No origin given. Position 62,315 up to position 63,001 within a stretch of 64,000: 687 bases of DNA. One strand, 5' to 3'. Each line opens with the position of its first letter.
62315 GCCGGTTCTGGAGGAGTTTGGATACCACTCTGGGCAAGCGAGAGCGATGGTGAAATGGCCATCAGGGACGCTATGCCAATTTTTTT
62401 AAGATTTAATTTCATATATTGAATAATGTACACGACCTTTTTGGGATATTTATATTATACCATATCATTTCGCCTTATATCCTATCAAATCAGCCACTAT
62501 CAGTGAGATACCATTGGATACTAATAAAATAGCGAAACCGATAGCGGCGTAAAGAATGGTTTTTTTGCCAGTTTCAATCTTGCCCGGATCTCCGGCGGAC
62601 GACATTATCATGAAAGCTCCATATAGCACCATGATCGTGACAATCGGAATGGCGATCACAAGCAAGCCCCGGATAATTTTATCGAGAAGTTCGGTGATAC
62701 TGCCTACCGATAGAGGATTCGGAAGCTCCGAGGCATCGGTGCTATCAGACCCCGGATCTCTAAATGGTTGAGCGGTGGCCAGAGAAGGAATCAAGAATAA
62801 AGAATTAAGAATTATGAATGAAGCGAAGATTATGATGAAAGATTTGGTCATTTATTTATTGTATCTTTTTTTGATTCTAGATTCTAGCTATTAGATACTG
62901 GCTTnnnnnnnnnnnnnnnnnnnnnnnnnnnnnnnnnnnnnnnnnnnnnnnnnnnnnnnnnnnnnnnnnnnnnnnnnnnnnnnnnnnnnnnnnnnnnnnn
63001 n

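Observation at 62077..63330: Array of three paralogous TrbC/VirB2-like pilin-family small proteins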

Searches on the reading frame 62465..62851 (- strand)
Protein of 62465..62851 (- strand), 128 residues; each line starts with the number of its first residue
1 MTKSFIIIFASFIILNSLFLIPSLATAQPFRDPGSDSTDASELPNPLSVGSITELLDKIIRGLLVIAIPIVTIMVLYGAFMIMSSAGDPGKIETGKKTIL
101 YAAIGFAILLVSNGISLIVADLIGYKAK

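Call 3: search_protein_families(library=pfam, proteins=[window:62465-62851:-], max_evalue=10)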
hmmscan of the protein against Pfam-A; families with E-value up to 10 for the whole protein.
window:62465-62851:- (128 aa): 2 families
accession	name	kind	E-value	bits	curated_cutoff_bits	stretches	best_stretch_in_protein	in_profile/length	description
PF18895.5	T4SS_pilin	-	1.6e-09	38.2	26.6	1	49-116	2-68/71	Type IV secretion system pilin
PF19607.4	DUF6112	-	0.026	14.8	25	1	45-116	6-76/88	Family of unknown function (DUF6112)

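Call 5: search_protein_families(library=ncbifam, proteins=[window:62465-62851:-], max_evalue=10)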
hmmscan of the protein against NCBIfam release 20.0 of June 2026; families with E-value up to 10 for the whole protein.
window:62465-62851:- (128 aa): 3 families
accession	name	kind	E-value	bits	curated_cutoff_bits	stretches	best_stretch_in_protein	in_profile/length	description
NF045849.1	ICE_MMCAP2_0565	equivalog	3.6e-07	29.8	40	1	54-121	11-78/80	Mbov_0395 family pilin-like conjugal transfer protein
NF007924.0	PRK10639.1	equivalog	0.15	11.8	341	1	84-116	99-131/211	formate dehydrogenase cytochrome b556 subunit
NF045890.1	conj_pls20_p028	equivalog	3.4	6.4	150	1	54-109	292-343/377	pLS20_p028 family conjugation system transmembrane protein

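Call 12: find_homologous_proteins(query=window:62468-62851:-)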
Query window:62468-62851:- (128 aa): 19 proteins with E <= 0.001 among 35 candidates.
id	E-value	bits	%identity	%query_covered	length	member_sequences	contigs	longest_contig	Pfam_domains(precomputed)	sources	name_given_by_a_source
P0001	9.6e-71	254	100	100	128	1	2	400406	PF18895.6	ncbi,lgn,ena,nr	ncbi:MAG: hypothetical protein G01um10143_399 [Parcubacteria group bacterium Gr01-1014_3]|nr:MAG: hy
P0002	2.9e-41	159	68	95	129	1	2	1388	PF18895.6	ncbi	-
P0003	6.3e-29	119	57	89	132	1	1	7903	PF18895.6,PF04956.19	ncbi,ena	-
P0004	4.1e-27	113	58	84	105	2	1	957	PF18895.6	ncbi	-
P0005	2.6e-20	91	56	63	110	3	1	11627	PF18895.6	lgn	-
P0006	5.6e-19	87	48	80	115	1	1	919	PF18895.6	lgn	-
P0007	1.2e-18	86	49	70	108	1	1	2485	PF18895.6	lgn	-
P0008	9.5e-18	83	53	70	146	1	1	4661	PF18895.6,PF04956.19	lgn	-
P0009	5.9e-17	80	45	89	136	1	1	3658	PF18895.6,PF04956.19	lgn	-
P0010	4.6e-16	77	40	91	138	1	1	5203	PF18895.6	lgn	-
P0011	1.2e-15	76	43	91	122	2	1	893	PF18895.6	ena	-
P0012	3.3e-15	75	50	64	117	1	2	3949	PF18895.6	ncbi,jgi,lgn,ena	-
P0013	3.4e-15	75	47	58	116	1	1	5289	PF18895.6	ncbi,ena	-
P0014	3.5e-15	74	45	73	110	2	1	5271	PF18895.6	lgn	-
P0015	4.5e-15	74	42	91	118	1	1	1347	PF18895.6,PF04956.19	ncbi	-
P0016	5.3e-15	74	51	63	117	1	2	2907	PF18895.6,PF04956.19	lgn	-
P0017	2.0e-14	72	37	82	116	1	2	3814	PF18895.6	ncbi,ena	-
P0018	8.6e-14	70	46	68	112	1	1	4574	PF18895.6,PF04956.19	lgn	-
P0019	1.0e-11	63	44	75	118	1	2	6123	PF18895.6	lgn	-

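Call 26: find_encoding_contigs(protein=P0001, flank=10000, max_places=6)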
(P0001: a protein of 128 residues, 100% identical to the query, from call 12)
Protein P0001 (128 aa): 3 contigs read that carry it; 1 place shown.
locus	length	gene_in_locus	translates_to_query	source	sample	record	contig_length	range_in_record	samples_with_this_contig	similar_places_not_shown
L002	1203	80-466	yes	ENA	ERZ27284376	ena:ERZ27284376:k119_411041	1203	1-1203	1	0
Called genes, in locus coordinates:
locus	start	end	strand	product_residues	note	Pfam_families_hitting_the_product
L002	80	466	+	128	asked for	PF18895:T4SS_pilin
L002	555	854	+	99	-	-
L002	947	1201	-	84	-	?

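Call 29: find_related_loci(query=A2, collection=genome_contigs, flank=10000)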
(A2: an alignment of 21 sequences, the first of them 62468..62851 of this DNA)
Query A2 (128 aa) in genome_contigs; peptide patterns used: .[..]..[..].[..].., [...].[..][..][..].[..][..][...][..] (x = any residue, [..] = any of these).
249 stretches matched a pattern; 120 encode a relative of the query (tblastn E <= 1e-3); the best 80 are kept; 80 distinct loci.
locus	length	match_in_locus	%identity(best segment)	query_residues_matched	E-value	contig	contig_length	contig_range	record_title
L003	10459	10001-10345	44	8-124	6e-29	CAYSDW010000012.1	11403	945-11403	MAG TPA_asm: uncultured Candidatus Saccharibacteria bacterium isolate binchicken_co134_1259 genome assembly, contig: NOD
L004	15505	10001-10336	50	12-124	5e-28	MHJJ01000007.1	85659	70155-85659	MAG: Candidatus Harrisonbacteria bacterium RIFCSPLOWO2_01_FULL_44_18 rifcsplowo2_01_scaffold_3451, whole genome shotgun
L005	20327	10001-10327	43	12-124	8e-25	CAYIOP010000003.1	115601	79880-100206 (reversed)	MAG TPA_asm: uncultured Candidatus Saccharibacteria bacterium isolate ERP119705_co3_310 genome assembly, contig: NODE_82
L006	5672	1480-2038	45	13-123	3e-24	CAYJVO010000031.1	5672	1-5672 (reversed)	MAG TPA_asm: uncultured Candidatus Saccharibacteria bacterium isolate ERP125453_co1_472 genome assembly, contig: NODE_18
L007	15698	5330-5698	43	2-123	3e-23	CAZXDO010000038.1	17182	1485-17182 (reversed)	MAG TPA_asm: uncultured Candidatus Saccharibacteria bacterium isolate SRP067234_co1_334 genome assembly, contig: k99_655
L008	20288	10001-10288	45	31-124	9e-23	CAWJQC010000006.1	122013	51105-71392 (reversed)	MAG: uncultured bacterium isolate MFD03726.bin.1.80 genome assembly, contig: contig_55651, whole genome shotgun sequence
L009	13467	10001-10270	48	23-115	6e-22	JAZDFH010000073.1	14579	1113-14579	MAG: bacterium isolate MEGAHIT-group-0.198 k141_864944, whole genome shotgun sequence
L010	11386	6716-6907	61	58-121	5e-22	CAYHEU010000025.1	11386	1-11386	MAG TPA_asm: uncultured Candidatus Saccharibacteria bacterium isolate ERP119705_co13_212 genome assembly, contig: NODE_7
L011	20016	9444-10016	44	34-127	1e-21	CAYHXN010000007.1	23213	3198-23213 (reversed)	MAG TPA_asm: uncultured Candidatus Saccharibacteria bacterium isolate ERP119705_co17_962 genome assembly, contig: NODE_2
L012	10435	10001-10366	41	13-124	5e-21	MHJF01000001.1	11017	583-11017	MAG: Candidatus Harrisonbacteria bacterium RIFCSPHIGHO2_02_FULL_40_20 rifcsphigho2_02_scaffold_12459, whole genome shotg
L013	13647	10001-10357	43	17-128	6e-21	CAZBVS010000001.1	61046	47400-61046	MAG TPA_asm: uncultured Candidatus Saccharibacteria bacterium isolate binchicken_co77_125 genome assembly, contig: NODE_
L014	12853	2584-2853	43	35-124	4e-20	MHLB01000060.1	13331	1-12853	MAG: Candidatus Liptonbacteria bacterium RIFCSPLOWO2_01_FULL_53_13 rifcsplowo2_01_scaffold_79544, whole genome shotgun s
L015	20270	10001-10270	43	31-124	4e-20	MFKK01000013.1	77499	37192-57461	MAG: Candidatus Jorgensenbacteria bacterium RIFCSPLOWO2_01_FULL_45_25b rifcsplowo2_01_scaffold_2523, whole genome shotgu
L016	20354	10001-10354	41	13-124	7e-20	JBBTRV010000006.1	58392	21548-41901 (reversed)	MAG: Patescibacteria group bacterium isolate H51-bin136_1 H51_bin136_1_000000000006, whole genome shotgun sequence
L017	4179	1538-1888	39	5-128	6e-20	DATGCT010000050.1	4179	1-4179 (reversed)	MAG TPA_asm: Candidatus Paceibacterota bacterium isolate SMAG_U9655 k141_547197, whole genome shotgun sequence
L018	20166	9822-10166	41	8-126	6e-20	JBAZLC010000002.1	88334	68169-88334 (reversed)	MAG: Candidatus Paceibacterota bacterium isolate SO_2017_LW4_159 scaffold_806_c1_LW137-91_2017, whole genome shotgun seq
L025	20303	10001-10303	43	29-126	8e-19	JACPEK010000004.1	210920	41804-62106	MAG: Candidatus Brennerbacteria bacterium isolate NC_groundwater_333_Ag_B-0.1um_54_13 GD18-4_B1_scaffold_676715, whole g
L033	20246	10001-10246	48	43-123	7e-18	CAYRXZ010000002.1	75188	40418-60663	MAG TPA_asm: uncultured Candidatus Saccharibacteria bacterium isolate SRP178699_co1_226 genome assembly, contig: NODE_24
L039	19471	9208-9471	41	41-128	1e-17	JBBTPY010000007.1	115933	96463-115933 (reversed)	MAG: Patescibacteria group bacterium isolate H52-bin120_1 H52_bin120_1_000000000007, whole genome shotgun sequence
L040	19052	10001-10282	43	32-126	1e-17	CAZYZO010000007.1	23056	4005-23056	MAG TPA_asm: uncultured Candidatus Saccharibacteria bacterium isolate binchicken_co34_320 genome assembly, contig: NODE_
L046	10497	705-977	38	34-124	3e-17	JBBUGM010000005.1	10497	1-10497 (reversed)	MAG: Patescibacteria group bacterium isolate H43-bin210_1 H43_bin210_1_000000000005, whole genome shotgun sequence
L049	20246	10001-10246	43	43-123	6e-17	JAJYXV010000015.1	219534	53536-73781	MAG: bacterium isolate FK3.bin69 NODE_53_length_219534_cov_2.106150, whole genome shotgun sequence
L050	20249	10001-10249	41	42-124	6e-17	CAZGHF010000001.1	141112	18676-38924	MAG TPA_asm: uncultured Candidatus Saccharibacteria bacterium isolate SRP179991_co3_11 genome assembly, contig: NODE_11_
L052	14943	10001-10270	39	35-124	8e-17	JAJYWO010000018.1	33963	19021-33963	MAG: bacterium isolate FK3.bin121 NODE_2422_length_33963_cov_1.388373, whole genome shotgun sequence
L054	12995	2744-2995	43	43-124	7e-17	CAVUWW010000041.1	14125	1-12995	MAG: uncultured bacterium isolate MFD01112.bin.2.16 genome assembly, contig: contig_71597, whole genome shotgun sequence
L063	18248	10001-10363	39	9-123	3e-16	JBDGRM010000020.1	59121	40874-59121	MAG: Candidatus Magasanikbacteria bacterium isolate DAL-Ass_45c_73C1R DAL-Ass_45_73C1R_1_20, whole genome shotgun sequen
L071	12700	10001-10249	42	42-123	2e-15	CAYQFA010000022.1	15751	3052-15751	MAG TPA_asm: uncultured Candidatus Saccharibacteria bacterium isolate binchicken_co3_503 genome assembly, contig: NODE_1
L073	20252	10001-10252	39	40-123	8e-15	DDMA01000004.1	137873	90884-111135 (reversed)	MAG TPA_asm: Patescibacteria group bacterium UBA2558 UBA2558_contig_161, whole genome shotgun sequence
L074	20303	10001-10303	34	24-127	7e-15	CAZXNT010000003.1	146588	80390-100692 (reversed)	MAG TPA_asm: uncultured Candidatus Saccharibacteria bacterium isolate SRP302447_co2_43 genome assembly, contig: NODE_378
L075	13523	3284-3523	48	43-122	9e-15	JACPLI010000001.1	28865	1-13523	MAG: Candidatus Liptonbacteria bacterium isolate NC_groundwater_517_Ag_S-0.1um_55_12 S35_SO-1_scaffold_1153, whole genom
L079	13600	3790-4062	35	29-123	2e-14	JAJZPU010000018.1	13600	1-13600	MAG: bacterium isolate SKS1.bin17 NODE_8061_length_13600_cov_4.052995, whole genome shotgun sequence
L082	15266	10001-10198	48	37-102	3e-14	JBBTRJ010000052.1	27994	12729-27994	MAG: Patescibacteria group bacterium isolate H52-bin123_1 H52_bin123_1_000000000052, whole genome shotgun sequence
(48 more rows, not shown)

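Call 31: predict_structure(alignment_id=A2)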
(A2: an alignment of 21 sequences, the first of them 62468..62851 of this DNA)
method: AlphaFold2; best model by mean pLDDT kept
length: 128 residues; sequences in the alignment: 21
mean_pLDDT: 75.9   pTM: 0.52
mean pLDDT of the five models: 75.9, 73.7, 73.2, 71.7, 71.7
residues with pLDDT >= 90: 43; 70-90: 41; 50-70: 30; < 50: 14
segments of 3 or more residues with pLDDT < 50: 26-28, 33-39
pLDDT, mean of each block of 10 residues (from residue 1): 67 67 50 47 64 79 90 97 94 95 93 80 61
secondary structure, 60 per line:
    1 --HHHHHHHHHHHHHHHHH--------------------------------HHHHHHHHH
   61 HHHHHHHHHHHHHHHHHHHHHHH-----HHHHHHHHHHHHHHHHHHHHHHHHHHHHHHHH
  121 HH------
elements in order: H3-19 H52-83 H89-122

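Call 36: search_protein_families(library=pfam, proteins=[L013:8250-9545:+, L050:5741-8200:+, L071:3281-3865:+, L016:3652-4764:-, L040:5393-5722:+, L049:11843-12751:-, L050:19300-19866:+, L040:15140-17251:+, L025:11140-12276:-, L015:906-2747:-], max_evalue=0.01)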
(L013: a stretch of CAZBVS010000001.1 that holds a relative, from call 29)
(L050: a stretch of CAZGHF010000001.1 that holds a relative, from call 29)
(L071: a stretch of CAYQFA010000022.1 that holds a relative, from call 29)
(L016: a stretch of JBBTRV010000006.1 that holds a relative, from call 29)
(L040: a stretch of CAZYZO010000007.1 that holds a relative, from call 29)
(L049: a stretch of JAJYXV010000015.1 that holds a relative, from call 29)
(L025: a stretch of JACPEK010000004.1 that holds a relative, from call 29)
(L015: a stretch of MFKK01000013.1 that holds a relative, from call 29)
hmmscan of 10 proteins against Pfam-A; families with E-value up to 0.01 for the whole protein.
L013:8250-9545:+ (431 aa): 2 families
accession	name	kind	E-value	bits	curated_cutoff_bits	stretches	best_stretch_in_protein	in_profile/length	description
PF13416.11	SBP_bac_8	-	9.3e-26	91.7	27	1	58-373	1-276/279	Bacterial extracellular solute-binding protein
PF01547.30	SBP_bac_1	-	3.2e-25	90.2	26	1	53-344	7-303/307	Bacterial extracellular solute-binding protein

L050:5741-8200:+ (819 aa): 2 families
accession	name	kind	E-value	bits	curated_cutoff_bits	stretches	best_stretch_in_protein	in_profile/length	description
PF00521.26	DNA_topoisoIV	-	1.1e-164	548.9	31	1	39-478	1-431/432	DNA gyrase/topoisomerase IV, subunit A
PF03989.18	DNA_gyraseA_C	-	5.5e-62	205.4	27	6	666-712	1-47/48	DNA gyrase C-terminal domain, beta-propeller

L071:3281-3865:+ (194 aa): 1 family
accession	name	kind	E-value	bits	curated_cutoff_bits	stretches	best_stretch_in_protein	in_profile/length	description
PF13483.12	Lactamase_B_3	-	2.5e-20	73.5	24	1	3-151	2-158/160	Beta-lactamase superfamily domain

L016:3652-4764:- (370 aa): 3 families
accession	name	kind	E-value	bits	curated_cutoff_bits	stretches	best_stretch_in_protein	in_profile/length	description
PF00575.29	S1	-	4.8e-33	113.8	22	3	214-283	3-72/74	S1 RNA binding domain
PF23459.1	S1_RRP5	-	5.3e-11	43.3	27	1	300-359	2-63/72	RRP5 S1 domain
PF21543.3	CvfB_2nd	-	0.0015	18.9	27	0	301-333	13-46/76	Virulence regulatory factor CvfB, second domain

L040:5393-5722:+ (109 aa): 0 families

L049:11843-12751:- (302 aa): 4 families
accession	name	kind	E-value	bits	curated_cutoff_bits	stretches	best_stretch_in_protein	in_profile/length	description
PF00589.27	Phage_integrase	-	9.6e-41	139.8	27.1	1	115-285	2-171/172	Phage integrase family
PF02899.23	Phage_int_SAM_1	-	3.2e-15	56.6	22.3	1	16-94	3-83/83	Phage integrase, N-terminal SAM-like domain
PF13102.12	Phage_int_SAM_5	-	7.3e-08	33.1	22.3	1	15-100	7-92/98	Phage integrase SAM-like domain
PF13495.12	Phage_int_SAM_4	-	1.3e-06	29.2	27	1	19-95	7-83/85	Phage integrase, N-terminal SAM-like domain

L050:19300-19866:+ (188 aa): 1 family
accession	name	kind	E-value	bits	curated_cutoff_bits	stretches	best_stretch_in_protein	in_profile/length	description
PF01936.24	NYN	-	3e-34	119.1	24.2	1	14-164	1-145/145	NYN domain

L040:15140-17251:+ (703 aa): 6 families
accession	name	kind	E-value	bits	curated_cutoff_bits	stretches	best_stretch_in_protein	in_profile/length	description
PF01138.27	RNase_PH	-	6.7e-48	162.8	25.5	2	327-460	1-130/130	3' exoribonuclease family, domain 1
PF00575.29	S1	-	2.4e-15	57.1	22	1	626-696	1-73/74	S1 RNA binding domain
PF03725.20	RNase_PH_C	-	5.5e-09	36.3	20.8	1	151-214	1-65/67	3' exoribonuclease family, domain 2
PF00013.35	KH_1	-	2.1e-06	27.9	21.5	1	565-620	4-64/66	KH domain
PF03726.19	PNPase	-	0.00012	22.9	24.6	1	246-323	1-80/81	Polyribonucleotide nucleotidyltransferase, RNA binding domain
PF23459.1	S1_RRP5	-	0.0025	18.8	27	1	630-693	4-67/72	RRP5 S1 domain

L025:11140-12276:- (378 aa): 1 family
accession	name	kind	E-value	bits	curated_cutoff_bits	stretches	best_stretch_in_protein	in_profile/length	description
PF01145.31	Band_7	-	8.9e-09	36.1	23.6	1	53-151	7-103/176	SPFH domain / Band 7 family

L015:906-2747:- (613 aa): 12 families
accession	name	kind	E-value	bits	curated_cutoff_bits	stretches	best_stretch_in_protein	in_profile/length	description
PF01434.24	Peptidase_M41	-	7.6e-63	212.3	29.9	1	414-600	3-190/191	Peptidase family M41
PF00004.35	AAA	-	5.3e-44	150.3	21.2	1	199-330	1-129/131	ATPase family associated with various cellular activities (AAA)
PF17862.7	AAA_lid_3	-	1.3e-12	47.5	27.2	1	355-397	2-44/45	AAA+ lid domain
PF07728.20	AAA_5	-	2.6e-05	24.7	22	1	198-319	1-136/139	AAA domain (dynein-related subfamily)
PF06068.19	TIP49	-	4.5e-05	23.2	23.8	1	197-233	51-89/347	TIP49 P-loop domain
PF06480.20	FtsH_ext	-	0.00012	22.7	25.5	1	9-85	2-75/103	FtsH Extracellular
PF20720.3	nSTAND3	-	0.00075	19.7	27.2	1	199-345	20-152/155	Novel STAND NTPase 3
PF13401.12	AAA_22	-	0.0011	19.7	27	0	199-230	8-42/130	AAA domain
PF05496.18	RuvB_N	-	0.0013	18.9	27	1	198-266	35-95/159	Holliday junction DNA helicase RuvB P-loop domain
PF13191.12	AAA_16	-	0.0014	19.6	32.6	0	196-220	24-48/167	AAA ATPase domain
PF01057.23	Parvo_NS1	-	0.0037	16.7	20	0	199-218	116-135/271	Parvovirus non-structural protein NS1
PF07931.18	CPT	-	0.0063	16.8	22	0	199-235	4-40/172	Chloramphenicol phosphotransferase-like protein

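Call 37: fold_search(model_id=the predicted structure, library=pdb)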
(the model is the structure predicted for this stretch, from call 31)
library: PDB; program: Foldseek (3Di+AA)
matches with E <= 10: 133; with E <= 0.001: 0
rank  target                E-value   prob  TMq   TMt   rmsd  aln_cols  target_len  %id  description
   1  4jq5_E                5.1e-01  0.82  0.42  0.57   3.9        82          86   12  Crystal structure of the human Nup49CCS2+3* coiled-coil segment (released 2014-09-24)
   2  5sva_U                1.0e+00  0.14  0.25  0.21  15.1       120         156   17  Mediator-RNA Polymerase II Pre-Initiation Complex (released 2016-09-28)
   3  8dfu_0                1.2e+00  0.84  0.45  0.65   3.2        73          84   14  Cryo-EM structure of conjugation pili from Aeropyrum pernix (released 2023-03-22)
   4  1l6t_MODEL_1_A        1.9e+00  0.41  0.40  0.57   3.6        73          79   18  STRUCTURE OF ALA24/ASP61 TO ASP24/ASN61 SUBSTITUTED SUBUNIT C OF ESCHERICHIA COLI ATP SYNTHASE (released 2002-07-24)
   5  6czq_B                1.9e+00  0.33  0.36  0.46   5.0        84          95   13  A V-to-F substitution in SK2 channels causes Ca2+ hypersensitivity and improves locomotion in a C. elegans ALS model (released 2018-08-01)
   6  5wbx_B                1.9e+00  0.28  0.35  0.44   5.2        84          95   13  Structural insights into the potency of SK/IK channel positive modulators (released 2017-12-20)
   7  6h2f_D                2.0e+00  0.60  0.42  0.17   2.5        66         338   20  Structure of the pre-pore AhlB of the tripartite alpha-pore forming toxin, AHL, from Aeromonas hydrophila. (released 2019-07-10)
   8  9rxe_MODEL_1_A        2.1e+00  0.30  0.39  0.45   7.6        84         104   11  Solution structure of the HR1c domain of human PKN1 (released 2025-12-31)
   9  2y3h_A                2.3e+00  0.54  0.38  0.43   4.0        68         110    7  E63Q mutant of Cupriavidus metallidurans CH34 CnrXs (released 2011-03-30)
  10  4wwf_B                2.3e+00  0.47  0.35  0.41   3.4        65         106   12  High-resolution structure of two Ni-bound forms of the M123C mutant of C. metallidurans CnrXs (released 2015-02-11)
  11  6csv_B                2.3e+00  0.18  0.27  0.39   7.9        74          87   14  The structure of the Cep63-Cep152 heterotetrameric complex (released 2019-03-27)
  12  3zg1_A                2.4e+00  0.44  0.38  0.44   6.5        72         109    4  NI-BOUND FORM OF M123A MUTANT OF CUPRIAVIDUS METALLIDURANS CH34 CNRXS (released 2013-10-23)
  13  9eut_A                2.4e+00  0.38  0.39  0.08   3.5        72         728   12  Cryo-EM structure of the full-length Pseudomonas aeruginosa bacteriophytochrome in its Pr state (released 2024-09-04)
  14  5dwk_B                2.6e+00  0.10  0.23  0.26   7.1        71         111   22  Diacylglycerol Kinase solved by multi crystal multi orientation native SAD (released 2016-03-23)
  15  4bix_B                2.9e+00  0.33  0.37  0.23   3.0        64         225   14  Crystal structure of CpxAHDC (monoclinic form 1) (released 2014-02-12)
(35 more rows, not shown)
